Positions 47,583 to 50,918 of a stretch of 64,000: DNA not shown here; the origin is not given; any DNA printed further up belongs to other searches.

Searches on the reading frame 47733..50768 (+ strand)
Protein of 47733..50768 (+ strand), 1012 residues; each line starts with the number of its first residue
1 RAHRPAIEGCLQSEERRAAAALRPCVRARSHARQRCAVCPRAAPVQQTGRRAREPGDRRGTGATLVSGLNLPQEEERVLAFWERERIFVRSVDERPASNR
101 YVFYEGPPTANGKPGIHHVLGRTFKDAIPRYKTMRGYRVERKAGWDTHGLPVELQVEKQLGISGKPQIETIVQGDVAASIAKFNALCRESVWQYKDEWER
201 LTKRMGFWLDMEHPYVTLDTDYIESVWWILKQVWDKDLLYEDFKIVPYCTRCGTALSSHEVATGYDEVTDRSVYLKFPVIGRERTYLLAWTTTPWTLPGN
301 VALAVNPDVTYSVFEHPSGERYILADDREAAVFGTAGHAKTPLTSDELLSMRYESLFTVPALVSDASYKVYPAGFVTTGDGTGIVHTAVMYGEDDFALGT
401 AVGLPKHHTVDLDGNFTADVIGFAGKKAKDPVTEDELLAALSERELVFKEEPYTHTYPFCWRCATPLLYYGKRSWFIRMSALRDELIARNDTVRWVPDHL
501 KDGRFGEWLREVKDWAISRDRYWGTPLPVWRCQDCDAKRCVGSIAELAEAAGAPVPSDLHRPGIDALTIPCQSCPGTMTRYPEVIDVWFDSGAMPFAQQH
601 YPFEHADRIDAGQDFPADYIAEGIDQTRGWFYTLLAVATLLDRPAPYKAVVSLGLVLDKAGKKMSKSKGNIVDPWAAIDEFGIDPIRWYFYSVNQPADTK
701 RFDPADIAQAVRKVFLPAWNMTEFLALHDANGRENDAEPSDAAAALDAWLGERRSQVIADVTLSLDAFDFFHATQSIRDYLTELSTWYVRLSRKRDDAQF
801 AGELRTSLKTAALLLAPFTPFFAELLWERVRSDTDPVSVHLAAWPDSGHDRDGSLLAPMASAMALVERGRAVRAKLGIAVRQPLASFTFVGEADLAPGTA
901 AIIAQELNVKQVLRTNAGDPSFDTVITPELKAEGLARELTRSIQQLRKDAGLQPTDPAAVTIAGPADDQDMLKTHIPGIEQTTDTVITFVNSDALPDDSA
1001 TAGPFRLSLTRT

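Call 103: search_protein_families(library=pfam, proteins=[window:47733-50768:+], max_evalue=0.001)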
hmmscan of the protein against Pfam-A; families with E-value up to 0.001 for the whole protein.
window:47733-50768:+ (1012 aa): 5 families
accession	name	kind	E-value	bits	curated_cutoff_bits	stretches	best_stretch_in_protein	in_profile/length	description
PF00133.28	tRNA-synt_1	-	7.4e-116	387.7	22.7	1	78-695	2-407/414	tRNA synthetases class I (I, L, M and V)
PF08264.19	Anticodon_1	-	8.3e-21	74.9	25.1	1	747-884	1-144/148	Anticodon-binding domain of tRNA ligase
PF09334.17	tRNA-synt_1g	-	2.1e-16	60.1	20.1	1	638-711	302-375/391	tRNA synthetases class I (M)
PF19302.4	DUF5915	-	2e-11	44.3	27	1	922-987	104-169/195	Domain of unknown function (DUF5915)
PF01921.24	tRNA-synt_1f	-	0.00018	21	27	1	636-711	256-329/360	tRNA synthetases class I (K)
